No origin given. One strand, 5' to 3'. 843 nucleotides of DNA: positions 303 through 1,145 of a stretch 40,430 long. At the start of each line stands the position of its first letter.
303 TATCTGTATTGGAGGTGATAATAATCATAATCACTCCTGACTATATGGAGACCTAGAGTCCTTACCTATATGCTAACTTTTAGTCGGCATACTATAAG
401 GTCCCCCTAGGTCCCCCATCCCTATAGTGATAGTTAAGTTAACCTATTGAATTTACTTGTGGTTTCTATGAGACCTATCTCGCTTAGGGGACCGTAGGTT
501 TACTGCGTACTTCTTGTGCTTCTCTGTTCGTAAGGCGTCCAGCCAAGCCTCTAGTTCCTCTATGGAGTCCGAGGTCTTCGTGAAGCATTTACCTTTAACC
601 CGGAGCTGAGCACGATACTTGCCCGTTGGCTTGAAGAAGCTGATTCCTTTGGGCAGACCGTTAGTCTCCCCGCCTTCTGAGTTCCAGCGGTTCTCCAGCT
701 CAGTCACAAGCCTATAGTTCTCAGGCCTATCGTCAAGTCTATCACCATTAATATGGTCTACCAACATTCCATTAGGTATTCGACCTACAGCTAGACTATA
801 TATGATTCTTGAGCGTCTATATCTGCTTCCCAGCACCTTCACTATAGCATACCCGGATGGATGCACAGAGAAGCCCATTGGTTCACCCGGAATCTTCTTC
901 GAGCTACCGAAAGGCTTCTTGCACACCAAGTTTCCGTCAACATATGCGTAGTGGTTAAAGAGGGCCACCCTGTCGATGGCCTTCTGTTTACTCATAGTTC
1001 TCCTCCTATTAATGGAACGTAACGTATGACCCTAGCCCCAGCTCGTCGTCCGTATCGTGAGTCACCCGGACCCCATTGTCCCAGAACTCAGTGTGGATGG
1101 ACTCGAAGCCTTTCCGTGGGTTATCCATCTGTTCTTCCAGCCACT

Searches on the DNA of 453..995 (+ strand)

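Call 67: search_dna_similar(query=window:453-995:+, collection=phages, mode=near, max_rows=8)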
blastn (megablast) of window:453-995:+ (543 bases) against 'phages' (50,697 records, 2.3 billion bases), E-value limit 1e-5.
Records with a match: 11; places in all: 11; records where one place covers at least 80% of the query: 11.
Best place of each record, by identity: >=99% 4; 95-99% 1; 80-90% 4; 60-80% 2.
By first word of the organism name: Escherichia 7; Kayfunavirus 3; Salmonella 1.
By host as written in the record: - 3; Escherichia coli O153 3; Escherichia coli 2; Escherichia coli DSM 30083 = JCM 1649 = ATCC 11775 1; Escherichia coli O104:H4 1; Salmonella enterica subsp. enterica serovar Typhi strain BRD948 1.
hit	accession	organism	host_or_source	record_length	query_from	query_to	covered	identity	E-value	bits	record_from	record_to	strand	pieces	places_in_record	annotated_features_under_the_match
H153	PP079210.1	Escherichia phage phiYIO1-1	Escherichia coli DSM 30083 = JCM 1649 = ...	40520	1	543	100%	99.4%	0e+0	987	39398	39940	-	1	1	YIO1_gp50: HNH endonuclease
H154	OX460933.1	Kayfunavirus sp. EcoIv1_Emlis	wastewater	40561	1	543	100%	99.3%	0e+0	981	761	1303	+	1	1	record has no annotation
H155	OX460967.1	Kayfunavirus sp. EcoIv41_Bia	wastewater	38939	1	543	100%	99.3%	0e+0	981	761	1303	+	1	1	record has no annotation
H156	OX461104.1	Kayfunavirus sp. EcoIv10b_Midid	wastewater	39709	1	543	100%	99.1%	0e+0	976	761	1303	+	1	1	record has no annotation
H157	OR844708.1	Escherichia phage ECO104 4-5-2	Escherichia coli O104:H4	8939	1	543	100%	98.9%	0e+0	970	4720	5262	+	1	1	record has no annotation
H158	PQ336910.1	Salmonella phage CHRF_30001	Salmonella enterica subsp. enterica ...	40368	1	532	98%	85.7%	6e-158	562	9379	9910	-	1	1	HNH endonuclease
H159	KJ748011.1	Escherichia phage PE3-1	Escherichia coli O153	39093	1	543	100%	81.2%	5e-119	433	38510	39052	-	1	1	HNH endonuclease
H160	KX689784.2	Escherichia phage JSS1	Escherichia coli O153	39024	1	543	100%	81.2%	5e-119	433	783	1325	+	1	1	HNH homing endonuclease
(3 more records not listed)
